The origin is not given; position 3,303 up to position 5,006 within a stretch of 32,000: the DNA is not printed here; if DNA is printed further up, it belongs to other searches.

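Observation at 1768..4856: PEP-utilising-type phosphotransferase, 53-aa helical peptide and dGTPase-like HD enzyme in one minus-strand operon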

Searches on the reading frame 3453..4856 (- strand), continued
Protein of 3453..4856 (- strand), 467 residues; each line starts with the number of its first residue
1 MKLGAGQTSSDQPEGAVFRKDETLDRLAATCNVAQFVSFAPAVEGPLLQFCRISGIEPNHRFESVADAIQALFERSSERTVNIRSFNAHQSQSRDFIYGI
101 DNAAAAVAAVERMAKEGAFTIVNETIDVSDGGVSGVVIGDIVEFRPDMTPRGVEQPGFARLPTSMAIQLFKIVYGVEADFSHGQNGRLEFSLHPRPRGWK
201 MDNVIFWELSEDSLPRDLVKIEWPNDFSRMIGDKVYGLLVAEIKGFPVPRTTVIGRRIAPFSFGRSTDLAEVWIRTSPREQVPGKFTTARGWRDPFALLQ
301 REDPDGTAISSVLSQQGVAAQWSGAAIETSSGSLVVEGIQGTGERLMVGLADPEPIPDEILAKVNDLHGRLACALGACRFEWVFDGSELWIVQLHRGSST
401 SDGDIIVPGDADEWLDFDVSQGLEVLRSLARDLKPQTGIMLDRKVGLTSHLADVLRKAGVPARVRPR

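Call 58: search_solved_structures(query=A3, max_evalue=10, show_alignments=4)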
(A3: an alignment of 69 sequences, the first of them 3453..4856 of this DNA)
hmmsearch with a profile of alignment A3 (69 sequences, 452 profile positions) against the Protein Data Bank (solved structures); distinct sequences matched with E-value up to 10: 4.
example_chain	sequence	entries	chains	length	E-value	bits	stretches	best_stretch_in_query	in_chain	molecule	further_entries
3lp5_A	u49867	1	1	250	0.13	13.9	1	257-323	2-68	Putative cell surface hydrolase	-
4ij6_A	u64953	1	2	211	0.33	12.5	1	98-144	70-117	Phosphoserine phosphatase 1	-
4ij5_A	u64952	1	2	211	0.33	12.5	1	98-144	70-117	Phosphoserine phosphatase 1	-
2crp_A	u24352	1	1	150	0.48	12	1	8-99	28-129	Regulator of G-protein signaling 5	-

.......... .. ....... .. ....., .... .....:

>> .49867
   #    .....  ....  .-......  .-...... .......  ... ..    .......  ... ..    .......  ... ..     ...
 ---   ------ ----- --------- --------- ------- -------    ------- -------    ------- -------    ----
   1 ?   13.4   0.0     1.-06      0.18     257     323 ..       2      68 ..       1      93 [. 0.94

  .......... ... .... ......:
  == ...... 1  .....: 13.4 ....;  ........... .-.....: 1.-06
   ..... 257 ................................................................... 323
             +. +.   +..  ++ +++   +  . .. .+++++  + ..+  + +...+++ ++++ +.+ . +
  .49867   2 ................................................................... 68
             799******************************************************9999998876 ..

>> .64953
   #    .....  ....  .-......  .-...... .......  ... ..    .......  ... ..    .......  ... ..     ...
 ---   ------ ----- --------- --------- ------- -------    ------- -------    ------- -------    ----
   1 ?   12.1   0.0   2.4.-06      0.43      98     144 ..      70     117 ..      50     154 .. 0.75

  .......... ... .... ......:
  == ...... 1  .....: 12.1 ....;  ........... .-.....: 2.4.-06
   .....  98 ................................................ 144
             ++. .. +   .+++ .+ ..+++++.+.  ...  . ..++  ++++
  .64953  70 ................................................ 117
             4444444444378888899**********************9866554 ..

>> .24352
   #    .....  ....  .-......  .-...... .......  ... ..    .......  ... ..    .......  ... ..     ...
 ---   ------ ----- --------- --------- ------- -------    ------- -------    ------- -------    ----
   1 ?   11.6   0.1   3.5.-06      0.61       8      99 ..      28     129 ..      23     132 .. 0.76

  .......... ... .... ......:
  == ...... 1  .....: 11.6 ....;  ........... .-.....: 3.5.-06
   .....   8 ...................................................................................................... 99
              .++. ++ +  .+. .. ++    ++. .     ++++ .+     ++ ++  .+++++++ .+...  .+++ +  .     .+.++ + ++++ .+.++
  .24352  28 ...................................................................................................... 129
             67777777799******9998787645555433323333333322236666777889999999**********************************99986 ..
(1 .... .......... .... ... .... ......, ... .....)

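Call 61: search_dna_similar(query=window:3453-4856:-, collection=phages, mode=protein, max_evalue=0.001, max_rows=20)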
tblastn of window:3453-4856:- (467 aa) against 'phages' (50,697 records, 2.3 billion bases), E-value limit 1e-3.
No match.

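Call 62: find_related_loci(query=A3, collection=viral_contigs, flank=8000)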
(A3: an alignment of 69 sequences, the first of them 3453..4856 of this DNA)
Query A3 (467 aa) in viral_contigs; peptide patterns used: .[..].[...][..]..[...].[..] (x = any residue, [..] = any of these).
20 stretches matched a pattern; 11 encode a relative of the query (tblastn E <= 1e-3); 11 distinct loci.
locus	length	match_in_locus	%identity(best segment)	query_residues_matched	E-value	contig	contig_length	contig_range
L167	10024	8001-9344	52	18-464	9e-154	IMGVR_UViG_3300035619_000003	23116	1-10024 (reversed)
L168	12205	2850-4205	51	13-465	1e-152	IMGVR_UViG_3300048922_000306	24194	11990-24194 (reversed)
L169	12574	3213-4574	44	17-467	1e-126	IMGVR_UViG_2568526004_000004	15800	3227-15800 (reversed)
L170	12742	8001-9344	45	18-464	4e-125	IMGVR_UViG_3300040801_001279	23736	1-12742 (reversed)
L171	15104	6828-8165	45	20-462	4e-124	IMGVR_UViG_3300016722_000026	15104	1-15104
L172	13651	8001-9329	43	20-462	2e-119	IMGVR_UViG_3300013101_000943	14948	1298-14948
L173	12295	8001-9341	43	18-467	4e-113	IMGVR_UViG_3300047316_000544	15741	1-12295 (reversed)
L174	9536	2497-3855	41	16-464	3e-99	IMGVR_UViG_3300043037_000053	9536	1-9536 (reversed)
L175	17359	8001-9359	41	16-464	3e-99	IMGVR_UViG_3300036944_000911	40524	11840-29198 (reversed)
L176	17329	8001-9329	40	19-464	8e-95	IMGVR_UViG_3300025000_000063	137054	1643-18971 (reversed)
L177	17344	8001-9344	38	18-464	6e-88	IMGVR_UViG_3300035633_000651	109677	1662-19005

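Call 81: search_protein_families(library=phrogs, proteins=[window:3453-4856:-, L001:12475-13797:-, L005:8271-8633:-, L030:8096-8785:-, L030:8775-10403:-, L030:7488-8036:+], max_evalue=0.001)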
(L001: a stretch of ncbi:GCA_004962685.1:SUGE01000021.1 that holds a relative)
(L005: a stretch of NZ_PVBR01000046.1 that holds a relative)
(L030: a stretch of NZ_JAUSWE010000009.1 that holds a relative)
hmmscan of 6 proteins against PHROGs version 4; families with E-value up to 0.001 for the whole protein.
window:3453-4856:- (467 aa): 0 families

L001:12475-13797:- (440 aa): 1 family
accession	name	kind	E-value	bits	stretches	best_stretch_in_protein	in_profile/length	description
phrog_7995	-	DNA, RNA and nucleotide metabolism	6.2e-13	49.7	1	306-420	24-154/336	nucleoside deoxyribosyltransferase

L005:8271-8633:- (120 aa): 0 families

L030:8096-8785:- (229 aa): 0 families

L030:8775-10403:- (542 aa): 1 family
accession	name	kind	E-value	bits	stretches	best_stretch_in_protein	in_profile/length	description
phrog_1211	-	DNA, RNA and nucleotide metabolism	2.3e-68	232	2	338-511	197-357/414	2-aminooxy adenylosuccinate synthetase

L030:7488-8036:+ (182 aa): 7 families
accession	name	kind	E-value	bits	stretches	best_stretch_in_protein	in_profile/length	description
phrog_318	-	other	4.6e-63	214.6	1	5-181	90-268/296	deoxyribonucleoside 5' monophosphate phosphatase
phrog_8467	-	other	3.1e-56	191.1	1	12-182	22-193/195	deoxyribonucleoside 5' monophosphate phosphatase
phrog_20276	-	unknown function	1.5e-22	80.9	1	30-111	19-101/103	-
phrog_6402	-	other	6.7e-22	78.8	1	79-180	2-104/111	deoxyribonucleoside 5' monophosphate phosphatase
phrog_21461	-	other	2.4e-11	44.1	1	17-61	6-50/52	phosphohydrolase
phrog_7076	-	DNA, RNA and nucleotide metabolism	3.2e-07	31.2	1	72-129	63-127/188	dATP triphosphohydrolase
phrog_6047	-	unknown function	8.8e-05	23.6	1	75-118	57-100/186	-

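Call 82: search_protein_families(library=padloc, proteins=[L086:10317-11648:+, L086:11649-13712:+, L086:13712-14764:+, L086:1336-2463:+, L086:5961-6680:+, L021:1869-2561:-], max_evalue=0.001)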
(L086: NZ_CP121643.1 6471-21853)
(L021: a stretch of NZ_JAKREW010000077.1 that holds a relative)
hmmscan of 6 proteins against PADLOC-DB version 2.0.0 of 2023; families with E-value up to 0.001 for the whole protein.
L086:10317-11648:+ (443 aa): 0 families

L086:11649-13712:+ (687 aa): 0 families

L086:13712-14764:+ (350 aa): 6 families
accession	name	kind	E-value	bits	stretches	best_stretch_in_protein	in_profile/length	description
PDLC01919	CARF6--CARF_CARF_CARF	-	5.8e-193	639.2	1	2-350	2-348/348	-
PDLC01915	CARF6--CARF_CARF_CARF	-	2.2e-10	38.5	1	24-320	14-275/297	-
PDLC01921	CARF6--CARF_CARF_CARF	-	1.3e-05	22.6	1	28-182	14-147/298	-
PDLC01923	CARF6--CARF_CARF_CARF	-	6.5e-05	20.1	1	170-322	145-289/299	-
PDLC01434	CasR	-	0.0003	18.7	0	199-314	2-109/191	"CAS-I,CAS-II,CAS-III,CAS-IV,CAS-V,CAS-VI; associated_signaling"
PDLC01912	CARF6--CARF_CARF_CARF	-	0.00049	17.6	1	23-304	12-277/312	-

L086:1336-2463:+ (375 aa): 1 family
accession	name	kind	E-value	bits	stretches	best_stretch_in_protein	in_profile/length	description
PDLC03963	SoFic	-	0.00022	18.7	0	286-358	258-331/361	-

L086:5961-6680:+ (239 aa): 0 families

L021:1869-2561:- (230 aa): 0 families

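Call 85: search_protein_families(library=pfam, proteins=[L072:287-3700:+, L061:6563-7288:+, L081:1772-2707:+, L076:6465-7364:+, L081:2736-3374:+, L079:5813-7378:+, L079:9531-10295:+, L077:3433-7458:+, L081:48-1430:+], max_evalue=0.001)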
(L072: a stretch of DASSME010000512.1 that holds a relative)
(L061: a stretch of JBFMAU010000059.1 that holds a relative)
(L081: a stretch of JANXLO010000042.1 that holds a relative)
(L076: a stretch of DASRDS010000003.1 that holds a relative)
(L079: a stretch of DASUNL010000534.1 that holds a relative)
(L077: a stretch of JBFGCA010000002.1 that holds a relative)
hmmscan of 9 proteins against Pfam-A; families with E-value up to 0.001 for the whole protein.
L072:287-3700:+ (1137 aa): 0 families

L061:6563-7288:+ (241 aa): 1 family
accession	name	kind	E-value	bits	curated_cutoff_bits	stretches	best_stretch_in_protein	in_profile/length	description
PF19658.4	DUF6161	-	0.00026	21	27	1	68-190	45-166/216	Family of unknown function (DUF6161)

L081:1772-2707:+ (311 aa): 0 families

L076:6465-7364:+ (299 aa): 0 families

L081:2736-3374:+ (212 aa): 0 families

L079:5813-7378:+ (521 aa): 0 families

L079:9531-10295:+ (254 aa): 0 families

L077:3433-7458:+ (1341 aa): 6 families
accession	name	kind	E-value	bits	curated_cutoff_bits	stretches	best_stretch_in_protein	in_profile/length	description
PF00580.27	UvrD-helicase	-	6.3e-81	272.4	23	1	623-886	1-271/271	UvrD/REP helicase N-terminal domain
PF13361.12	UvrD_C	-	6.7e-69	233.4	25.6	2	892-1043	2-154/350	UvrD-like helicase C-terminal domain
PF13245.12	AAA_19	-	8.1e-22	78.3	25.1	1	632-869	8-132/134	AAA domain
PF13538.12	UvrD_C_2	-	4.9e-08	33.1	27.4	1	1167-1223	4-51/52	UvrD-like helicase C-terminal domain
PF13604.12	AAA_30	-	5.6e-07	29.9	27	0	623-701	2-78/191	AAA domain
PF21196.3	PcrA_UvrD_tudor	-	2.6e-06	27.6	23.9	1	1294-1336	2-44/48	PcrA/UvrD tudor domain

L081:48-1430:+ (460 aa): 7 families
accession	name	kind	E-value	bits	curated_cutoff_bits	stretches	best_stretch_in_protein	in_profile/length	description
PF13481.12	AAA_25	-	2.3e-17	63.7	27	1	41-220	6-194/195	AAA domain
PF06745.19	ATPase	-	6.8e-12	45.7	26.6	1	51-89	2-40/231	KaiC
PF13541.12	ChlI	-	3.9e-10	40.1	27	1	342-428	35-121/121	Subunit ChlI of Mg-chelatase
PF05362.19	Lon_C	-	6.7e-09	36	21.1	1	349-454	92-203/205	Lon protease (S16) C-terminal proteolytic domain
PF03796.21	DnaB_C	-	3.9e-08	33.4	27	1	50-136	2-67/255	DnaB-like helicase C terminal domain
PF13401.12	AAA_22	-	2.7e-06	28.1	27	1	68-215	5-123/130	AAA domain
PF13191.12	AAA_16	-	7.1e-05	23.8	32.6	1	65-179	24-104/167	AAA ATPase domain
